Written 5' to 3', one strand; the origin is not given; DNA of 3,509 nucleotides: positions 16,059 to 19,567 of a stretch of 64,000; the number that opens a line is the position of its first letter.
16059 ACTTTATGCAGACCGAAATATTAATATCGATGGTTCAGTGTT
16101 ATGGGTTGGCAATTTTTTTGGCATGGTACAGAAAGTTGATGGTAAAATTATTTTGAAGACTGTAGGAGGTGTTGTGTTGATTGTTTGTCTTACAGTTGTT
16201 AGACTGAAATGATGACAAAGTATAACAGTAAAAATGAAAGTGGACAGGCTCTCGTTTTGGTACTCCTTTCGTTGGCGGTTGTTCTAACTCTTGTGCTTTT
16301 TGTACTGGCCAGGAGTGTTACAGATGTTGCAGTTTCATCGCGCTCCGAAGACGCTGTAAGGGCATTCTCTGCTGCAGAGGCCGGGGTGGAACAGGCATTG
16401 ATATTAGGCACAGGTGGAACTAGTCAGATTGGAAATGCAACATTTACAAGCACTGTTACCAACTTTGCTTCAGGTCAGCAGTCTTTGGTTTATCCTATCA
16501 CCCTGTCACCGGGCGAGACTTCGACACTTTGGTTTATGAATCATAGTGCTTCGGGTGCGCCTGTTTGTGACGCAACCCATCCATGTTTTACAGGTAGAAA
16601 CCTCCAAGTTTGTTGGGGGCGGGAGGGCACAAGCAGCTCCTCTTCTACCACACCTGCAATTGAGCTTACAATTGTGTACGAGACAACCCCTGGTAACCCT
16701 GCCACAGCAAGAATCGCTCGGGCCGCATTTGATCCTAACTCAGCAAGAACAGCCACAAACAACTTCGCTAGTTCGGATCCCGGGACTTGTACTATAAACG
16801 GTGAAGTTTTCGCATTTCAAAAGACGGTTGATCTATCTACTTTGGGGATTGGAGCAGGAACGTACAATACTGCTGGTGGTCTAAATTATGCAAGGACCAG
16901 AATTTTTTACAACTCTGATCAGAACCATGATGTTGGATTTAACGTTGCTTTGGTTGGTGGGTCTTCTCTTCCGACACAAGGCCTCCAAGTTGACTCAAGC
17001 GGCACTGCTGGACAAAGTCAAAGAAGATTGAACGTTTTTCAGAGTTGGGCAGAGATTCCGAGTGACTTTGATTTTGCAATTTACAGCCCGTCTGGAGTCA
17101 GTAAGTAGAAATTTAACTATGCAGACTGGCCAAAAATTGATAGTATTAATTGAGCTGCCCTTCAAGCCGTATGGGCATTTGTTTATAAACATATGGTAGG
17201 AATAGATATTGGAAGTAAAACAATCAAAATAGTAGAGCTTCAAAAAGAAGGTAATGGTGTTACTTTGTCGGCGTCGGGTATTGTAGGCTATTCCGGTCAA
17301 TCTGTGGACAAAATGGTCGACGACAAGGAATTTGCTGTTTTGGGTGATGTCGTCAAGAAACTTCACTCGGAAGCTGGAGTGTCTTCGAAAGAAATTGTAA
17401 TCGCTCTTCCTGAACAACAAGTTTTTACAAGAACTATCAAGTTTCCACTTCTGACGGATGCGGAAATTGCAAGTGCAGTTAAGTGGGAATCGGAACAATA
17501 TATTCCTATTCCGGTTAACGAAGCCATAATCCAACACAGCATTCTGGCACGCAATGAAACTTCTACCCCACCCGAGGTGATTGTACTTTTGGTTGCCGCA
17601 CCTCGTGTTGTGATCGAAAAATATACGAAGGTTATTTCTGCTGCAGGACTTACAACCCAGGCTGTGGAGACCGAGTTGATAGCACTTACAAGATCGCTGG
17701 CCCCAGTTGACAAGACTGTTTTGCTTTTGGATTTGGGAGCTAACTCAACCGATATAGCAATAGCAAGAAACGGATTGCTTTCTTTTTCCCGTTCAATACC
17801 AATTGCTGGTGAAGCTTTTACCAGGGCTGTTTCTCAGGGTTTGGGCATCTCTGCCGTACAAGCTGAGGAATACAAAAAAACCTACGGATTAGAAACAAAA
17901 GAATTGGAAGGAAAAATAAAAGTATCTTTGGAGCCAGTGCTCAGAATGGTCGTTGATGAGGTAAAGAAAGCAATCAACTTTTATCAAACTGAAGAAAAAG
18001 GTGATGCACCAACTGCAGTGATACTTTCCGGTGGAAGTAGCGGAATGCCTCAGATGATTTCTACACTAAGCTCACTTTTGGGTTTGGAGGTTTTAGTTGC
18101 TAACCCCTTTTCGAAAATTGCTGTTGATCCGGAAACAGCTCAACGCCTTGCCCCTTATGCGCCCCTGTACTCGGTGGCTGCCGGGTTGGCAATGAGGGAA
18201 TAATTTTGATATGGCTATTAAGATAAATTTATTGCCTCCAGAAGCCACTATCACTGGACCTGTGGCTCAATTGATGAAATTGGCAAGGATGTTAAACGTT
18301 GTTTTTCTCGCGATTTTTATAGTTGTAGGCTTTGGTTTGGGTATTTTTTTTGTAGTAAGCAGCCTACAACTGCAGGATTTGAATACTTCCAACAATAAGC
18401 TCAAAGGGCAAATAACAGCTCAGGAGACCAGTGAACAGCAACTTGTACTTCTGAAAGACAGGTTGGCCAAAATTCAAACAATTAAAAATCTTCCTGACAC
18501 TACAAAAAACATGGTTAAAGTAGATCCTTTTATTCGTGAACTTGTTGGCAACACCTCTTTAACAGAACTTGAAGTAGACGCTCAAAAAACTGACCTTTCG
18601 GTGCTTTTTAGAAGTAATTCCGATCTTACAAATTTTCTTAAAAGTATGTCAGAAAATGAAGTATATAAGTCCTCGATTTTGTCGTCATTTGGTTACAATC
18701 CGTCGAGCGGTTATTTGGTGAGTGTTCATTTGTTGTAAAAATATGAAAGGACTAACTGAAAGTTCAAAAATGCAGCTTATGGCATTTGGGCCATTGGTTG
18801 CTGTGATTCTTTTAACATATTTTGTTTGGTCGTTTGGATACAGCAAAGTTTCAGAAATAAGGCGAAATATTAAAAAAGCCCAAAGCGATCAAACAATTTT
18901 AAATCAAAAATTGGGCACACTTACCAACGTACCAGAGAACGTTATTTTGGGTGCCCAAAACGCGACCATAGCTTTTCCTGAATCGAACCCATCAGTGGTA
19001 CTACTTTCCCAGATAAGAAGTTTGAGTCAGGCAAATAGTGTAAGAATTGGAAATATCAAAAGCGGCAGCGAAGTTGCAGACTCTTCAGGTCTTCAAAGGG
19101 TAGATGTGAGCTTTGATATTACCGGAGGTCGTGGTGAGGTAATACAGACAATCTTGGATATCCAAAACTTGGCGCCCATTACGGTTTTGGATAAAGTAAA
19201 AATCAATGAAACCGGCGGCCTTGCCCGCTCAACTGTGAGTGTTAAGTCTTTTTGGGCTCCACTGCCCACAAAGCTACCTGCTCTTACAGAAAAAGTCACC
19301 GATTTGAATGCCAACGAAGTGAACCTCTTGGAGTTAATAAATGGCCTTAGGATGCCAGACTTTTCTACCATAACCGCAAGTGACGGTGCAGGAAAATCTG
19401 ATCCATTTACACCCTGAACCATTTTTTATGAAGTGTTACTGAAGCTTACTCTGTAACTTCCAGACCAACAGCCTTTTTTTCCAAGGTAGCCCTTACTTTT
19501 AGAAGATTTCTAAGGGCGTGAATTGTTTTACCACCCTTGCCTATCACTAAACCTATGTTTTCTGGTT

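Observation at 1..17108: Glycan locus with carbamoyl/methyl/deacetyl tailoring and two protein-glycosylation-type enzymes, abutting the pilin gene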

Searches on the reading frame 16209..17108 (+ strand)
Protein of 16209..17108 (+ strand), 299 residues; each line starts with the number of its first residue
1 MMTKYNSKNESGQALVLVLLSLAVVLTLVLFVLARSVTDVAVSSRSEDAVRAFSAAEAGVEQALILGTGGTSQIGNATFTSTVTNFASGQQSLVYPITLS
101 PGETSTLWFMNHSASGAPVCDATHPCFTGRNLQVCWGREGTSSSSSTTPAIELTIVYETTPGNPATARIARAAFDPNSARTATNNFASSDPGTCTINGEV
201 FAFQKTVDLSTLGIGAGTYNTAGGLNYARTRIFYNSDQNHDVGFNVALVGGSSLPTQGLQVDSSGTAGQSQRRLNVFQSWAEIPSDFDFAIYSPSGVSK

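Call 7: search_protein_families(library=pfam, proteins=[window:16209-17108:+], max_evalue=0.01)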
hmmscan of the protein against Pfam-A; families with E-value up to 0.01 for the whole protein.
window:16209-17108:+ (299 aa): 1 family
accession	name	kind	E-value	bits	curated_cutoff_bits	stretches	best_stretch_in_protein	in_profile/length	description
PF14341.11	PilX_N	-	0.0048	17.3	25.5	1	11-61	1-51/51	PilX N-terminal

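Call 9: search_protein_families(library=pfam, proteins=[window:16209-17108:+], max_evalue=1)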
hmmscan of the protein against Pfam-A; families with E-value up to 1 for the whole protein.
window:16209-17108:+ (299 aa): 1 family
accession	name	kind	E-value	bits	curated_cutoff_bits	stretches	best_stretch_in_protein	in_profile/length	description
PF14341.11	PilX_N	-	0.0048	17.3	25.5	1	11-61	1-51/51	PilX N-terminal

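Call 10: search_protein_families(library=ncbifam, proteins=[window:16209-17108:+], max_evalue=0.01)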
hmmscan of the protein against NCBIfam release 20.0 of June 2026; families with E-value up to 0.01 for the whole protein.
window:16209-17108:+ (299 aa): 1 family
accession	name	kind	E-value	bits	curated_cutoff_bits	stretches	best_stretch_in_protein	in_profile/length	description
NF041014.1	pilin_ComGG_2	equivalog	0.0023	18.5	40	1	11-104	4-95/101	competence type IV pilus minor pilin ComGG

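Call 41: search_protein_families(library=pfam, alignment_id=A1, max_evalue=0.01)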
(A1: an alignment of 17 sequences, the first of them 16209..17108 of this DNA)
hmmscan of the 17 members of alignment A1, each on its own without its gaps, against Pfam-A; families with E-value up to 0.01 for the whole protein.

A. member 1, window:16209-17108:+ (299 aa): 1 family
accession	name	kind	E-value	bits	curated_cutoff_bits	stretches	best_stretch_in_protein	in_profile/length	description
PF14341.11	PilX_N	-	0.0048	17.3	25.5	1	11-61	1-51/51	PilX N-terminal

B. families by the number of members that match (of 17 scanned): 1 family
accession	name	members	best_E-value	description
PF14341.11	PilX_N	12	1.1e-05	PilX N-terminal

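Call 96: list_cluster_members(proteins=[P0001, P0007, window:16209-17108:+, P0165, P0170])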
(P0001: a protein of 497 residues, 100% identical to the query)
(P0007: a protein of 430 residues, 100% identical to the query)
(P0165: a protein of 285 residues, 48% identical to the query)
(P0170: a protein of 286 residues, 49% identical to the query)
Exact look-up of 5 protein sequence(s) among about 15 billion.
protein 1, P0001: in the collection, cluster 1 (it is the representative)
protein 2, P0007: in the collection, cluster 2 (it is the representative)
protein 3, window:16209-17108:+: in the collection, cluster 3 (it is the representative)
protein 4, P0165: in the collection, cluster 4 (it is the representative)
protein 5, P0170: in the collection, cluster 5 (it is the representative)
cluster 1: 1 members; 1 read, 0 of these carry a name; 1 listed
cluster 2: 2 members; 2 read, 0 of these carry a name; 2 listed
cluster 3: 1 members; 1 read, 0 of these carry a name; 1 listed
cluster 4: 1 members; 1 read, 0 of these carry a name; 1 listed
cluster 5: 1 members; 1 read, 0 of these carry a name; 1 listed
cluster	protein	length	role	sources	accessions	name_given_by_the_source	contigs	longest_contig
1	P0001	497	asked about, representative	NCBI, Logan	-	-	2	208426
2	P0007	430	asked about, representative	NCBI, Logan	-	-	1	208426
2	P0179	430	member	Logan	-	-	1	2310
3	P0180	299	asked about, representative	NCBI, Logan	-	-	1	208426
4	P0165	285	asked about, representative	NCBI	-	-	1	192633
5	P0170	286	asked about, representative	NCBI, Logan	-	-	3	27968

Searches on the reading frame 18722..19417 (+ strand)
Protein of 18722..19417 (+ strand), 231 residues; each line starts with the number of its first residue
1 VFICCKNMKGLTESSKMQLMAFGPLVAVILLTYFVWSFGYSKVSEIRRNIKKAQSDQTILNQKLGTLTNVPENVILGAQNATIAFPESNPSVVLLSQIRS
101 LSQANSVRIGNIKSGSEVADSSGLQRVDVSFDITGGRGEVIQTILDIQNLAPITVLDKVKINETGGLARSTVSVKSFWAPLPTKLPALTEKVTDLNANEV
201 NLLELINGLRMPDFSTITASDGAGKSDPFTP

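Call 7: search_protein_families(library=pfam, proteins=[window:18722-19417:+], max_evalue=0.01)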
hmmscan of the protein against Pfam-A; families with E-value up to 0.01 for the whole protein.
window:18722-19417:+ (231 aa): 0 families

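Call 9: search_protein_families(library=pfam, proteins=[window:18722-19417:+], max_evalue=1)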
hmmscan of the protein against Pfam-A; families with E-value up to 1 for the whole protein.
window:18722-19417:+ (231 aa): 2 families
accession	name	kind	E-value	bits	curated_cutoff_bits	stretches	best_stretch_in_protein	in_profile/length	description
PF04350.18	PilO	-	0.071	13.7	22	1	79-172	40-132/145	Pilus assembly protein, PilO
PF10741.14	T2SSM_b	-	0.11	12.9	21.7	1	94-164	19-88/111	Type II secretion system (T2SS), protein M subtype b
